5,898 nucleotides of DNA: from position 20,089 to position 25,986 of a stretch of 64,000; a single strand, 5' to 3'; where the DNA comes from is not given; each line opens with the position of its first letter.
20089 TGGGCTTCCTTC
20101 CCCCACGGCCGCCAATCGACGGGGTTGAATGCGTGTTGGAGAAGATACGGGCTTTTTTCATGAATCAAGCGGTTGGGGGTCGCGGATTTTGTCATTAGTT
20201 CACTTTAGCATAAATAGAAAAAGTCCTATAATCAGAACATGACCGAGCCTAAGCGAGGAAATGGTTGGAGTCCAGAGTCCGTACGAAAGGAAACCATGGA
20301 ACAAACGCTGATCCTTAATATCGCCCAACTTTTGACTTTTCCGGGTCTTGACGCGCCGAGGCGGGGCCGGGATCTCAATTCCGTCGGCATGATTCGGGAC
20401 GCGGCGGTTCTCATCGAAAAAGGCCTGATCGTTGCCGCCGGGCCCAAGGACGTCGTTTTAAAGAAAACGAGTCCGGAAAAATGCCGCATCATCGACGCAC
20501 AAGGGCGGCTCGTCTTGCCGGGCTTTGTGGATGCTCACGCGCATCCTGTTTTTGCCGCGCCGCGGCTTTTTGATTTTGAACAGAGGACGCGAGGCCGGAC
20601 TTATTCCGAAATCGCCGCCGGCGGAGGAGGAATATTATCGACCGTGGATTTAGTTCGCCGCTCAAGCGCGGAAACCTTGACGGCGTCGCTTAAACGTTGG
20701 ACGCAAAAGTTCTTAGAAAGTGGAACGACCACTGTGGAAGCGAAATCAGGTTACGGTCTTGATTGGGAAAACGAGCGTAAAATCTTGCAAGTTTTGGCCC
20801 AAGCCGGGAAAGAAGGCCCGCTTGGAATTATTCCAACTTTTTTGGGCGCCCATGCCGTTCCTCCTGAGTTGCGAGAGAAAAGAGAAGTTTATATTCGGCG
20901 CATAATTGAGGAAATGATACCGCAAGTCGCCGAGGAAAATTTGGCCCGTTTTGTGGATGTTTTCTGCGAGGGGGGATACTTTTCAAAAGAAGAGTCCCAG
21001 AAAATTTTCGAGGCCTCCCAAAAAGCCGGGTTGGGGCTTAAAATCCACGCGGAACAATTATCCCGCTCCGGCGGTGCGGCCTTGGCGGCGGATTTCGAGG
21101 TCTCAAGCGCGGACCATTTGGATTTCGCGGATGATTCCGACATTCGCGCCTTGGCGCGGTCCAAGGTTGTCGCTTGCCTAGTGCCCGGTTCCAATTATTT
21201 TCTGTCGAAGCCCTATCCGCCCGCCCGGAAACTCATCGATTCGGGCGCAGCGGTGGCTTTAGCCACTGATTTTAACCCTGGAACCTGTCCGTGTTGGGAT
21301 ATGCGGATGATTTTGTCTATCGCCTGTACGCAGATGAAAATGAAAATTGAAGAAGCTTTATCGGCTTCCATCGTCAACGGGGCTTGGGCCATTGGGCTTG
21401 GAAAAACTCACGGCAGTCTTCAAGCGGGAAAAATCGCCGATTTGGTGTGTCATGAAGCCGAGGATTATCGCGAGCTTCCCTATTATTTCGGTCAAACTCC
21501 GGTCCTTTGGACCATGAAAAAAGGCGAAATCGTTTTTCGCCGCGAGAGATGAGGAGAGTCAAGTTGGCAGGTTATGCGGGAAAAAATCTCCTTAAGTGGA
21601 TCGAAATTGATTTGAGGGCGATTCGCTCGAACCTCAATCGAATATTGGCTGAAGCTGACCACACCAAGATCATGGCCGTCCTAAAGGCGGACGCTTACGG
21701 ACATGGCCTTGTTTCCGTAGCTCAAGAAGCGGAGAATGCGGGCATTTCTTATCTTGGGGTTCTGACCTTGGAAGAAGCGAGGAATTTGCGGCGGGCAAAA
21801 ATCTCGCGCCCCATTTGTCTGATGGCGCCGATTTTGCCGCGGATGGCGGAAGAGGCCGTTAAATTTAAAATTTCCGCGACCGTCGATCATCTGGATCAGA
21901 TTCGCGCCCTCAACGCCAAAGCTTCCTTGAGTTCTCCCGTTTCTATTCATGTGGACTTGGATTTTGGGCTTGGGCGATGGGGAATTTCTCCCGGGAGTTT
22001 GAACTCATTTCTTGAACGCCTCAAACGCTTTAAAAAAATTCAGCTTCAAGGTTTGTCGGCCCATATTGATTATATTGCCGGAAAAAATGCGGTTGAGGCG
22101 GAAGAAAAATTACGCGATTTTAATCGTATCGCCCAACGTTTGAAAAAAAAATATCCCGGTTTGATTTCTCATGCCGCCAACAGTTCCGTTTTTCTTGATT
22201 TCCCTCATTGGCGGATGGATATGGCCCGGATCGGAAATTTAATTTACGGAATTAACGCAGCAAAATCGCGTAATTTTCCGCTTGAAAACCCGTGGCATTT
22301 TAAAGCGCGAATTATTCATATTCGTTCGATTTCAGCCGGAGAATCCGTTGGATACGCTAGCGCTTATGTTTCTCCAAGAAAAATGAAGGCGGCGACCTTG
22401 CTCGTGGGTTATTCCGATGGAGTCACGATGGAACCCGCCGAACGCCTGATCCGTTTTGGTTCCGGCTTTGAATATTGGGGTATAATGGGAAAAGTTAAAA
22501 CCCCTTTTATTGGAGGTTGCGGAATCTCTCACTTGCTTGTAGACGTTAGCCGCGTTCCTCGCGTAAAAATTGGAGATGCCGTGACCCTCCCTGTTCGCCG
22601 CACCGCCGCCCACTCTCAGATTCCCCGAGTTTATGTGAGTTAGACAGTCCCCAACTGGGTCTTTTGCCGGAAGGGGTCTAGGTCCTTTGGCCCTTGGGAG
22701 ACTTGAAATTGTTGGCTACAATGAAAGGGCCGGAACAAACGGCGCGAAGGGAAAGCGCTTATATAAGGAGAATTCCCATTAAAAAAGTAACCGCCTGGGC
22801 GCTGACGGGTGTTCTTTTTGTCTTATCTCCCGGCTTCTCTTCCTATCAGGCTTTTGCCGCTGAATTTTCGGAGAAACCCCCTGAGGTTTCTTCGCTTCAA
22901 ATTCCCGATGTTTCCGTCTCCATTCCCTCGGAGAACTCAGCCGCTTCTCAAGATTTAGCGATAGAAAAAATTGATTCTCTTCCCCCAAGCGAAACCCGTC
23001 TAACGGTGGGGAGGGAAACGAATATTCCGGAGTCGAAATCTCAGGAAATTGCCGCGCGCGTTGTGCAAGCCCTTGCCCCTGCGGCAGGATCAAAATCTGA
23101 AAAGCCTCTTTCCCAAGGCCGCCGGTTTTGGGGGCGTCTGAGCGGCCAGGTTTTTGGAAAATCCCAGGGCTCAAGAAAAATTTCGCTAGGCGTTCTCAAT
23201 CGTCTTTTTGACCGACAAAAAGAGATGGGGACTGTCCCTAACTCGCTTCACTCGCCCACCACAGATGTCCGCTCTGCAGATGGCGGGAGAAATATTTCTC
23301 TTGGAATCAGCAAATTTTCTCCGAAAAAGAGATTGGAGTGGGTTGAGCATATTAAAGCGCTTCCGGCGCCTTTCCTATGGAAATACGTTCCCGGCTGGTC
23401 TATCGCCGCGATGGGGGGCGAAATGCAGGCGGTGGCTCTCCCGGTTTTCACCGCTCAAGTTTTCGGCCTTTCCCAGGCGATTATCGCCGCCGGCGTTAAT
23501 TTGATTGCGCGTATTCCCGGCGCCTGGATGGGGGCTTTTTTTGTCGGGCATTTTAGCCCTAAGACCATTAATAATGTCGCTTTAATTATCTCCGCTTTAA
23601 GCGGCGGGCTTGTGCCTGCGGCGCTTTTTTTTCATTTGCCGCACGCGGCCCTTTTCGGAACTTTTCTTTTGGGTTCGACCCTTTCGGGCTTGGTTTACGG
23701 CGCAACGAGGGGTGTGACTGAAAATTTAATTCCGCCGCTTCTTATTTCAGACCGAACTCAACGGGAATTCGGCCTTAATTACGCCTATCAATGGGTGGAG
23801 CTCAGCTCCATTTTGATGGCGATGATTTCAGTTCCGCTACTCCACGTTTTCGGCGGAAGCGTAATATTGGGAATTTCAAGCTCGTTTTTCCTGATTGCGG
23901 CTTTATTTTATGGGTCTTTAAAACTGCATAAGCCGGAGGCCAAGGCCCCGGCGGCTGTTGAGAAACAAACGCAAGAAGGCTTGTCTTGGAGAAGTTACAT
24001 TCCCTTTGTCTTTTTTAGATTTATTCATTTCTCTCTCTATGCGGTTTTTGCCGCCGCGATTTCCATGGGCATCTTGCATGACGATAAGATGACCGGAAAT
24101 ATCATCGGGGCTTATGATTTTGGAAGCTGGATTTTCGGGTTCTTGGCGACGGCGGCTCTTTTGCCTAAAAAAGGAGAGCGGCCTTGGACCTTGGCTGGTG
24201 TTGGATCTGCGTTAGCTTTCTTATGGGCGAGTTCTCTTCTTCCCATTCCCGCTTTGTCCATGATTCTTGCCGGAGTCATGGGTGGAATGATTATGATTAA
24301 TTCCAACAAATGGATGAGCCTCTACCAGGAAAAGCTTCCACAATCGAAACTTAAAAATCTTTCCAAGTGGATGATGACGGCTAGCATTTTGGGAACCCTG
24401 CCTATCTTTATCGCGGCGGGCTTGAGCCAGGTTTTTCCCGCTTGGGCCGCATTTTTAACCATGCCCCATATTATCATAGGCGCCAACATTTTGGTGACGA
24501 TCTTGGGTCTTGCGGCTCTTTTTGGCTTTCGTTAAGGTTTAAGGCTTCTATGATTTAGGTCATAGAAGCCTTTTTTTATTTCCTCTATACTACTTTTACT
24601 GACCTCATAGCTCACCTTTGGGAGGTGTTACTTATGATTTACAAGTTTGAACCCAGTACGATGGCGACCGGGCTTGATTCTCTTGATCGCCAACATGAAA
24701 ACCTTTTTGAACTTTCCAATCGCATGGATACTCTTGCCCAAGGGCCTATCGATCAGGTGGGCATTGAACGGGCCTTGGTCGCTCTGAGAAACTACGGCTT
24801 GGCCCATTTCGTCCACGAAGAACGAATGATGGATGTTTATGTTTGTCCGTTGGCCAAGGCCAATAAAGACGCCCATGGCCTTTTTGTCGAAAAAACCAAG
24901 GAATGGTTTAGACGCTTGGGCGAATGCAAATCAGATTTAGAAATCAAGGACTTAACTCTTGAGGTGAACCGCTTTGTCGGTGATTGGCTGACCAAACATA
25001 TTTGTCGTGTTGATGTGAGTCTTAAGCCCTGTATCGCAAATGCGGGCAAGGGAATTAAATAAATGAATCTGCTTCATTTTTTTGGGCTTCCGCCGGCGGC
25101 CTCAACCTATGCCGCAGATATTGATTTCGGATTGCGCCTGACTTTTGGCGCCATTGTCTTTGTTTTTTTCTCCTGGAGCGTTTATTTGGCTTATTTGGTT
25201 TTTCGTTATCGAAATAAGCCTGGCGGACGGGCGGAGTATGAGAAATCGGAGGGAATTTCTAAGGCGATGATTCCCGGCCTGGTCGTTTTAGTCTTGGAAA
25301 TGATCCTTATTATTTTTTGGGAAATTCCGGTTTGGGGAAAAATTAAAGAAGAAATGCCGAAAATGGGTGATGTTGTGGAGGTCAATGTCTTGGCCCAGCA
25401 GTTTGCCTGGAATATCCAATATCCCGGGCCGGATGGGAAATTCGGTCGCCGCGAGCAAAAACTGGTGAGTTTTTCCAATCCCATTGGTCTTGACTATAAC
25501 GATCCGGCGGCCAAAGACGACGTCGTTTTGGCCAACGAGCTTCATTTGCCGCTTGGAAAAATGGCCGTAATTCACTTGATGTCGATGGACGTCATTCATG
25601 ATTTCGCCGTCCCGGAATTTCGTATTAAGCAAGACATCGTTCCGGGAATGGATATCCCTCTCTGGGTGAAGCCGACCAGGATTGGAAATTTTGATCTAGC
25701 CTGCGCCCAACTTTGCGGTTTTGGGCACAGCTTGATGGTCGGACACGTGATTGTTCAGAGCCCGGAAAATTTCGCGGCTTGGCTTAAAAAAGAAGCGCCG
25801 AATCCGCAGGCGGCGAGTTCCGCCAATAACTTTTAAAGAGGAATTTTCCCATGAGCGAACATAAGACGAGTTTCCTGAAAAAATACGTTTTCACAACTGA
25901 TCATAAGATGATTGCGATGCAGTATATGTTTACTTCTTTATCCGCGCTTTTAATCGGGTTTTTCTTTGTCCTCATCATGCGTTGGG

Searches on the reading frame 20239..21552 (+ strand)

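Call 28: search_protein_families(library=pfam, proteins=[window:20239-21552:+], max_evalue=0.001)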
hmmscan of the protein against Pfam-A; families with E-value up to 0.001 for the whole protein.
window:20239-21552:+ (437 aa): 2 families
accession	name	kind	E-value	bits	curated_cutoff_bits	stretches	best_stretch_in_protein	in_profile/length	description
PF01979.26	Amidohydro_1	-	1.1e-21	77.9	25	1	91-432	1-345/345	Amidohydrolase family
PF07969.17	Amidohydro_3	-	2.9e-19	70.4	29.7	2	245-408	256-447/472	Amidohydrolase family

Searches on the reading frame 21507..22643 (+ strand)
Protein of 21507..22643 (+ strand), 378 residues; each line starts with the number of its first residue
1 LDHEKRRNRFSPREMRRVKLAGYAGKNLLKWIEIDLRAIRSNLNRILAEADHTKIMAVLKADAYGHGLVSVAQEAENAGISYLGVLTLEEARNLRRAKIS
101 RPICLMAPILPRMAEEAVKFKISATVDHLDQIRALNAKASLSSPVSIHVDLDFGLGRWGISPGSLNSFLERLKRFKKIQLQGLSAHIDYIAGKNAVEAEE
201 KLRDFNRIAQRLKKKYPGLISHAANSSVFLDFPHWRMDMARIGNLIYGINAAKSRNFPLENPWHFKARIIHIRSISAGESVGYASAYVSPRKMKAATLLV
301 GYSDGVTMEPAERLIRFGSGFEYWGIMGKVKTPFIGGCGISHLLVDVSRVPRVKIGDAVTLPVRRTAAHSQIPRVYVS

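Call 29: search_protein_families(library=pfam, proteins=[window:21507-22643:+], max_evalue=0.001)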
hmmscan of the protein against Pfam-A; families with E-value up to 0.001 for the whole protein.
window:21507-22643:+ (378 aa): 2 families
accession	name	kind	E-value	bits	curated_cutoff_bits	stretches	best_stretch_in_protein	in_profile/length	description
PF01168.26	Ala_racemase_N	-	1.3e-52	179.1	24.1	1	34-250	1-219/220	Alanine racemase, N-terminal domain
PF00842.27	Ala_racemase_C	-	1.4e-15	57.5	25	1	264-362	3-92/127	Alanine racemase, C-terminal domain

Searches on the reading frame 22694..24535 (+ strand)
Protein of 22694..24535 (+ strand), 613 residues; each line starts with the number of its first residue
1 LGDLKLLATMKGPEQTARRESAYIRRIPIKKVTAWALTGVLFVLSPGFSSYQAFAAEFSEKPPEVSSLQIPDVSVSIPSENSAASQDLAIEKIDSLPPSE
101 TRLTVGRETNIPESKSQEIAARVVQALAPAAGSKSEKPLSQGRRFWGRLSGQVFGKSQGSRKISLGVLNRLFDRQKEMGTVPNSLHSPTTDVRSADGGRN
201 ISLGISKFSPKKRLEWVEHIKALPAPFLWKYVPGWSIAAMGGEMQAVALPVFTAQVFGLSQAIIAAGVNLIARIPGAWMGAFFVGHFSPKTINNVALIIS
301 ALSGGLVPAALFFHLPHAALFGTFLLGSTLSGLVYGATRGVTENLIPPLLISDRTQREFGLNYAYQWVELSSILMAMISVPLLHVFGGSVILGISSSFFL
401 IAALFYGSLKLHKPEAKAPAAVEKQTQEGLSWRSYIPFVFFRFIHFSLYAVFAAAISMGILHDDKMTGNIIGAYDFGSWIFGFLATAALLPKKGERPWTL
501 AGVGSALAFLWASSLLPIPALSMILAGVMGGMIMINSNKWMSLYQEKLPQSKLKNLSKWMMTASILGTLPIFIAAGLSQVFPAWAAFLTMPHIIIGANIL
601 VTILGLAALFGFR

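Call 20: search_protein_families(library=pfam, proteins=[window:22694-24535:+], max_evalue=0.001)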
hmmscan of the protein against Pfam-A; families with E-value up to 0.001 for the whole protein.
window:22694-24535:+ (613 aa): 1 family
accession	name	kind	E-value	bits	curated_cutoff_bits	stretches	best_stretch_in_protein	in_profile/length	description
PF07690.21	MFS_1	-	4.3e-07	29.6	33.4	2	211-347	187-324/347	Major Facilitator Superfamily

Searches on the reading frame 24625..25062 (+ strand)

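Call 27: search_protein_families(library=pfam, proteins=[window:24625-25062:+], max_evalue=0.001)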
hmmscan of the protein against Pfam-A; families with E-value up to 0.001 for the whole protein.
window:24625-25062:+ (145 aa): 1 family
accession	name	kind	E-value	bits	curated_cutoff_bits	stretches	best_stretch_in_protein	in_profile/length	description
PF01814.28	Hemerythrin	-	1.5e-09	38.8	25.3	1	15-135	1-125/127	Hemerythrin HHE cation binding domain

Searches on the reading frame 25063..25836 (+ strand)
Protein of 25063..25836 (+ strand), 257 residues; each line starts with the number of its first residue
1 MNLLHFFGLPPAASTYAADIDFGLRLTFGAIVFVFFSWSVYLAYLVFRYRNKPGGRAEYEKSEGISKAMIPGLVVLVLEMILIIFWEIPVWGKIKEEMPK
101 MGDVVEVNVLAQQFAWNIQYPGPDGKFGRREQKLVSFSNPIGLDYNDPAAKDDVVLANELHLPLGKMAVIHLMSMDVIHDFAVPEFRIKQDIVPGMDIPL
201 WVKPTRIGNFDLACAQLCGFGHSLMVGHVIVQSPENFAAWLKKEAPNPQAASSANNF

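Call 42: search_protein_families(library=pfam, proteins=[window:25063-25836:+], max_evalue=0.0001)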
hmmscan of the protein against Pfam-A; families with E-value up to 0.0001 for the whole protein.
window:25063-25836:+ (257 aa): 1 family
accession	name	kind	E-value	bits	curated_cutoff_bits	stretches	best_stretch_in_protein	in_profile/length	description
PF00116.26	COX2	-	1.3e-11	44.9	22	1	154-226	42-114/120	Cytochrome C oxidase subunit II, periplasmic domain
